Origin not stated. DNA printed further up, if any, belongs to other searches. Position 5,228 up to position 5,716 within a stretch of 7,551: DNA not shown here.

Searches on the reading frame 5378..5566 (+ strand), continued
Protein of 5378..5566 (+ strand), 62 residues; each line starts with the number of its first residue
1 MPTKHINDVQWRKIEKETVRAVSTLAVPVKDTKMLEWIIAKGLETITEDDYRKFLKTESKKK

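Call 85: predict_structure(alignment_id=A7)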
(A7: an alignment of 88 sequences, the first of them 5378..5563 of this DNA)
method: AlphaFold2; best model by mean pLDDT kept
length: 62 residues; sequences in the alignment: 88
mean_pLDDT: 85.6   pTM: 0.61
mean pLDDT of the five models: 85.6, 85.4, 85.4, 83.1, 77.6
residues with pLDDT >= 90: 39; 70-90: 12; 50-70: 10; < 50: 1
segments of 3 or more residues with pLDDT < 50: none
pLDDT, mean of each block of 10 residues (from residue 1): 75 95 96 93 92 71 48
secondary structure, 60 per line:
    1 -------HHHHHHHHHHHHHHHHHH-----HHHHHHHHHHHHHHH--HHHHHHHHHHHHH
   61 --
elements in order: H8-25 H31-45 H48-60
